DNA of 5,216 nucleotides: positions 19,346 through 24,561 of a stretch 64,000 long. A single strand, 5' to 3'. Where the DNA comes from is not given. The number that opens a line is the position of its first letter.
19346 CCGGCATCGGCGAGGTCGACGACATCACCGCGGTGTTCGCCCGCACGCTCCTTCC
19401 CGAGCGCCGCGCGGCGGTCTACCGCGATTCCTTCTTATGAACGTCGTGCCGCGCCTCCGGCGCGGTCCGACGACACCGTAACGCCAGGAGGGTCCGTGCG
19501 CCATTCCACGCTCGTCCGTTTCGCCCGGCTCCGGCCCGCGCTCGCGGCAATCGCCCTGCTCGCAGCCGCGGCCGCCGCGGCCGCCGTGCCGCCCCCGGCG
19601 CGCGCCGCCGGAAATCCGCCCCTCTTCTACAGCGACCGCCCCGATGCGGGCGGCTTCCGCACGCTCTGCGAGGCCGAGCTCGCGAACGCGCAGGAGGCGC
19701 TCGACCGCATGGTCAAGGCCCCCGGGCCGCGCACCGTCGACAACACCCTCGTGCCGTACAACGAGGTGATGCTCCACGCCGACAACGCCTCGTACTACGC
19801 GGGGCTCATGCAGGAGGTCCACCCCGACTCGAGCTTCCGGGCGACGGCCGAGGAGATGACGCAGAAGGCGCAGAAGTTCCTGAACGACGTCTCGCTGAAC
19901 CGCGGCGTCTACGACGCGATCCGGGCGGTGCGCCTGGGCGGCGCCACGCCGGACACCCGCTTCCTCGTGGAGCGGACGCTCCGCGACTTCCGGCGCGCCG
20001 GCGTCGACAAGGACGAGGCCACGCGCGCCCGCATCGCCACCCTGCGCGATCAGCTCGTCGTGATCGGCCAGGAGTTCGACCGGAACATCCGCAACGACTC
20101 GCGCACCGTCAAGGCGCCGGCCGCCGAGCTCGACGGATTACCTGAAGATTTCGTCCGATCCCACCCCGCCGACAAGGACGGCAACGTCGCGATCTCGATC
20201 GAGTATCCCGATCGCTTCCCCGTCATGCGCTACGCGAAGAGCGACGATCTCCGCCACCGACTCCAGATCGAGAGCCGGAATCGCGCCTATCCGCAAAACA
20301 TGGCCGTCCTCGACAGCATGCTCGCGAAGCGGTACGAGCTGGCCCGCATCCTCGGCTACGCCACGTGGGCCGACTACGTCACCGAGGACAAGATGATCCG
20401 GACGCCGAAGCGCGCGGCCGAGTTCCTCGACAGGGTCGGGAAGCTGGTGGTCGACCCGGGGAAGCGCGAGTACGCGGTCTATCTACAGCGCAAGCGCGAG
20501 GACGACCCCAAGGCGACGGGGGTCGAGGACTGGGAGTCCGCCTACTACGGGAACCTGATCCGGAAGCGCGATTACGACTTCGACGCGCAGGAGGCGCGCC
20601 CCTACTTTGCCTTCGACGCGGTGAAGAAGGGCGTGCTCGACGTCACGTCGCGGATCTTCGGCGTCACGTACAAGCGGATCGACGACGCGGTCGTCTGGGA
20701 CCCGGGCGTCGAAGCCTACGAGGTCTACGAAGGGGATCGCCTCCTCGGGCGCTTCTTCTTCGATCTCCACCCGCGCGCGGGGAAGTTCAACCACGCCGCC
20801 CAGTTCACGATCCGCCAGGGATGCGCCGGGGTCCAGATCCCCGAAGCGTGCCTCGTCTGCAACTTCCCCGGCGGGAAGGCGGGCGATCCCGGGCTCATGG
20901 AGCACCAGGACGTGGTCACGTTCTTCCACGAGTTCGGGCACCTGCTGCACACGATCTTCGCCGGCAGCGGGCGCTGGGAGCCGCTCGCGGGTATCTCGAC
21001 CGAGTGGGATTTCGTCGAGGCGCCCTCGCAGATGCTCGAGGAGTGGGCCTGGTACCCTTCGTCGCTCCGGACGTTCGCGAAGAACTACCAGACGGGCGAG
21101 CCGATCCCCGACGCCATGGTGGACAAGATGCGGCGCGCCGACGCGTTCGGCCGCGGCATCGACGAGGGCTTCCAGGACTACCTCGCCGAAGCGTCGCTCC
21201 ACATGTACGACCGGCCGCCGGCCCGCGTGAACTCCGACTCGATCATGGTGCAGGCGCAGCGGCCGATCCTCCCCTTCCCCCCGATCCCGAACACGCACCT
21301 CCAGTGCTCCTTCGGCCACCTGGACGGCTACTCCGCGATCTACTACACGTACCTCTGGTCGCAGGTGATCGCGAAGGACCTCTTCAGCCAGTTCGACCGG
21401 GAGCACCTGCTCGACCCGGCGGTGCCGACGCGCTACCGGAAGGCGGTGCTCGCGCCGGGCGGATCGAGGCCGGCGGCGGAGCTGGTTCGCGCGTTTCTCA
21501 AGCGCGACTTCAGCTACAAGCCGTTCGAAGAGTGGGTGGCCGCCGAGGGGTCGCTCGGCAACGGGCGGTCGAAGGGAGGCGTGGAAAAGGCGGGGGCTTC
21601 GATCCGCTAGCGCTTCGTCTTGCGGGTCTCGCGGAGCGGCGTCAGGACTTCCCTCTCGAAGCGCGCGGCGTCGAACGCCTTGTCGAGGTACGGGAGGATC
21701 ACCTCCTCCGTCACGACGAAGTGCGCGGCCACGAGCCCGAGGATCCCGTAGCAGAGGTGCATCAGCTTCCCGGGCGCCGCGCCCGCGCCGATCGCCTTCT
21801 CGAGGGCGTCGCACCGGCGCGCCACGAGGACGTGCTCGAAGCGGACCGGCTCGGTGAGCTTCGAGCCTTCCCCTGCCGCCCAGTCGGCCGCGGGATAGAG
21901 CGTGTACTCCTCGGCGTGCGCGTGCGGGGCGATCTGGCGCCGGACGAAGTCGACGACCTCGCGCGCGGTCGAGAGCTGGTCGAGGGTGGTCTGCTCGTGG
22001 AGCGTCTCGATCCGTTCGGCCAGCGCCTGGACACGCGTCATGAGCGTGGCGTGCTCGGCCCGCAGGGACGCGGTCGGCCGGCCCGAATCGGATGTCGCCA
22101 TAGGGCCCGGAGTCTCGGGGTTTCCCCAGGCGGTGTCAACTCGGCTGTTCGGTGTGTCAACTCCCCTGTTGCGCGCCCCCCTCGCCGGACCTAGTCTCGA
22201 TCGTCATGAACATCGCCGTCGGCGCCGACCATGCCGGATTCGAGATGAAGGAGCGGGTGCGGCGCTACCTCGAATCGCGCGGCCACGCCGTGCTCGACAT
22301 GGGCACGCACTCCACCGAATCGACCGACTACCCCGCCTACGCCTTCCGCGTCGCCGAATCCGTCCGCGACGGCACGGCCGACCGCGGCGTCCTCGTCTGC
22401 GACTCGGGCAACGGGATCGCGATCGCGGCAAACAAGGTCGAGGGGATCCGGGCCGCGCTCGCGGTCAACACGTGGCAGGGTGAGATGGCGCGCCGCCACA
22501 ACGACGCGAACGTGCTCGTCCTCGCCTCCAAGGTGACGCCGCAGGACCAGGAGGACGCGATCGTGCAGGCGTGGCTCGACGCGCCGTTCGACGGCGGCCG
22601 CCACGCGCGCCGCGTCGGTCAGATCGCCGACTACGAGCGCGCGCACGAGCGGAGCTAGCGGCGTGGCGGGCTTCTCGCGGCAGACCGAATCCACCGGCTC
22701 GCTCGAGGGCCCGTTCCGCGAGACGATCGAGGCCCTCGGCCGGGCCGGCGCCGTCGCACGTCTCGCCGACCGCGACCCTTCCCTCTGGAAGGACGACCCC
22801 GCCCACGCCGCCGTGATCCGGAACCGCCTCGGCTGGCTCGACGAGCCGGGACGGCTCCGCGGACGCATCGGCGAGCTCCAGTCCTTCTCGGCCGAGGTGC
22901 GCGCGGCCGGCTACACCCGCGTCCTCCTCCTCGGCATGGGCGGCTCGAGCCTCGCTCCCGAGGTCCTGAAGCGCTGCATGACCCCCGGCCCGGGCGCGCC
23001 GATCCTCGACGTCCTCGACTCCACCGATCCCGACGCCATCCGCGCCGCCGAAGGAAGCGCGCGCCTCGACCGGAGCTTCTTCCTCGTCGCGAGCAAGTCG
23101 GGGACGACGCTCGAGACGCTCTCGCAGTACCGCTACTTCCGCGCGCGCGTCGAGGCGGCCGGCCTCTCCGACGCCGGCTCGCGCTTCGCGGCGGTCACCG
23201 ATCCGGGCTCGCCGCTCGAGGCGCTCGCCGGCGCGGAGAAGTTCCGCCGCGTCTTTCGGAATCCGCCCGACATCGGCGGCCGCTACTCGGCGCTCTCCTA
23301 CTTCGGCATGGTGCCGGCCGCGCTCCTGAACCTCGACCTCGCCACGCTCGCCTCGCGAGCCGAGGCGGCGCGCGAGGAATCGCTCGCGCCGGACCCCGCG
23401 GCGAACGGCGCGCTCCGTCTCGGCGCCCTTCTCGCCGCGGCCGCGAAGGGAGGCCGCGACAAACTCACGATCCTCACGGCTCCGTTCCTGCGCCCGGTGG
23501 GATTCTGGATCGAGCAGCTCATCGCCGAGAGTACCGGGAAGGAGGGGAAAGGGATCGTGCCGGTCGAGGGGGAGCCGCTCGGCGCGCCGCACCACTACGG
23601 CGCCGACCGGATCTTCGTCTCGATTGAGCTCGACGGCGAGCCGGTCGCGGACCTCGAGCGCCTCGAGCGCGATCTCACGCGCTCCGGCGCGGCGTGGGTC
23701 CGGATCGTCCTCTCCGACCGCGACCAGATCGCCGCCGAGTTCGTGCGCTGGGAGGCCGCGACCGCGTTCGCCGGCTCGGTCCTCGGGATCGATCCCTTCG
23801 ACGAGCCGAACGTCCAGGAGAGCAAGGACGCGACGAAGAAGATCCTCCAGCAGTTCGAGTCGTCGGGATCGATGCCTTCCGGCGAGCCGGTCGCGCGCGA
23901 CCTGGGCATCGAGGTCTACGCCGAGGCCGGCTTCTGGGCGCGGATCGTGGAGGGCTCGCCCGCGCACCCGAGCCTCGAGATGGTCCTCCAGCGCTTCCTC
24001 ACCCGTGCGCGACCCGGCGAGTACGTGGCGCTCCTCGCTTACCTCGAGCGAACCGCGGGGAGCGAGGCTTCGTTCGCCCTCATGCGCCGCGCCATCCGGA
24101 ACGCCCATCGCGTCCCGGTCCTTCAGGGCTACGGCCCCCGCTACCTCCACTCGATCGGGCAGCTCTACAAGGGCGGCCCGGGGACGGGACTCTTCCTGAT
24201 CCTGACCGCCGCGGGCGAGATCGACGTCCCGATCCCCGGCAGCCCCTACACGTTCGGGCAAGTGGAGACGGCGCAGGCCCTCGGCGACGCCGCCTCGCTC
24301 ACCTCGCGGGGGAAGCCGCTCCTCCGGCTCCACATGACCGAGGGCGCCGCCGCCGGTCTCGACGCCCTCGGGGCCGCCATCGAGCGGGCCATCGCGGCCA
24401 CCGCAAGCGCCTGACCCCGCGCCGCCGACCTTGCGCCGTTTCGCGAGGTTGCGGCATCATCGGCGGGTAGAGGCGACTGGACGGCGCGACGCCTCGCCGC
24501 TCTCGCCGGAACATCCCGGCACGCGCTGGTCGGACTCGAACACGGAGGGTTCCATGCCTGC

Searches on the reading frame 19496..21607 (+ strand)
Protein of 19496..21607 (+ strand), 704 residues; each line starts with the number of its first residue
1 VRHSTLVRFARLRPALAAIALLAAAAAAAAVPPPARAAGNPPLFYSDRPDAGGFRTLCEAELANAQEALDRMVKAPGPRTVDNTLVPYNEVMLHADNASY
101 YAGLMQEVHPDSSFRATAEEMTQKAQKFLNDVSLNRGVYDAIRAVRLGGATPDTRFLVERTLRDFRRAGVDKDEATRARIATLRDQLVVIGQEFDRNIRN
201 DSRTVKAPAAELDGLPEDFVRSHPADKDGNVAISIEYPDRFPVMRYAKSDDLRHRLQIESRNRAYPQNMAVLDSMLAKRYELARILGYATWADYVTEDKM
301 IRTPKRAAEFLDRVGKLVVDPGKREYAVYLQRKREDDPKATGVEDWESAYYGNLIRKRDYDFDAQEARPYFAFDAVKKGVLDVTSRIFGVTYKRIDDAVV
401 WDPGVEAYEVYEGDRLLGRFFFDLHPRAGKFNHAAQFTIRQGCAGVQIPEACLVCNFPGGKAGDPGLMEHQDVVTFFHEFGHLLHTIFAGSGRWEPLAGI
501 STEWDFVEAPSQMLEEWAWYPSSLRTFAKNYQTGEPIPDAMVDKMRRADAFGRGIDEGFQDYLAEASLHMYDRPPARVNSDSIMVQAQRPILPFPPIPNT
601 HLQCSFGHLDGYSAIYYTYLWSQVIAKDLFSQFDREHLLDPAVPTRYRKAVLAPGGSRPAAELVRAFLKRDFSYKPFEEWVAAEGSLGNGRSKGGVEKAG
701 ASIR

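Call 65: search_protein_families(library=pfam, proteins=[window:19496-21607:+], max_evalue=0.00001)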
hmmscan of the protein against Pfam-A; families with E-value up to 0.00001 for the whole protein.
window:19496-21607:+ (704 aa): 1 family
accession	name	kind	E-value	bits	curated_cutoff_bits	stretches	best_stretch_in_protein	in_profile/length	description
PF01432.26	Peptidase_M3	-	2.3e-100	337.5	27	1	243-679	1-453/457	Peptidase family M3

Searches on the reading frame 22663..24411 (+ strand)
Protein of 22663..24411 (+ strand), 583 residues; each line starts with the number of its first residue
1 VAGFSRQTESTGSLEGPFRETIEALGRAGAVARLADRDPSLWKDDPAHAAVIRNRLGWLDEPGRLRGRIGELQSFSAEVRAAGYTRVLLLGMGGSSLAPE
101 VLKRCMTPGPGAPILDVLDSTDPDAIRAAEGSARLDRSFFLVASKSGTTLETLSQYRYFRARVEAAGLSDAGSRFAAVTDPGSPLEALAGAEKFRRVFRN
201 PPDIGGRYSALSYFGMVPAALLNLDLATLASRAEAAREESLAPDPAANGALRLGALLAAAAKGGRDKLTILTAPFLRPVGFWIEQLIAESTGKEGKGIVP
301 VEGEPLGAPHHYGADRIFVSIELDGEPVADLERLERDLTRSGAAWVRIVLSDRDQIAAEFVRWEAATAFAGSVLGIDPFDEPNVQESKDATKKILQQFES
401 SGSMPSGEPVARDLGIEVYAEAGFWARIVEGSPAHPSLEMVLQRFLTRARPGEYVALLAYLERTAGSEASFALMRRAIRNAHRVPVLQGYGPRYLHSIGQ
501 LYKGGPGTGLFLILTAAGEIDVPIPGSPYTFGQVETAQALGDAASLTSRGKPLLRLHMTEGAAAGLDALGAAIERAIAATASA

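Call 65: search_protein_families(library=pfam, proteins=[window:22663-24411:+], max_evalue=0.00001)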
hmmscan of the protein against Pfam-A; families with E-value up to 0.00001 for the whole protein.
window:22663-24411:+ (583 aa): 1 family
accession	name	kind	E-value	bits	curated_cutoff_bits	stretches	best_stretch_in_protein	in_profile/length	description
PF00342.24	PGI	-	7.6e-10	38.4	22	1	85-221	97-232/486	Phosphoglucose isomerase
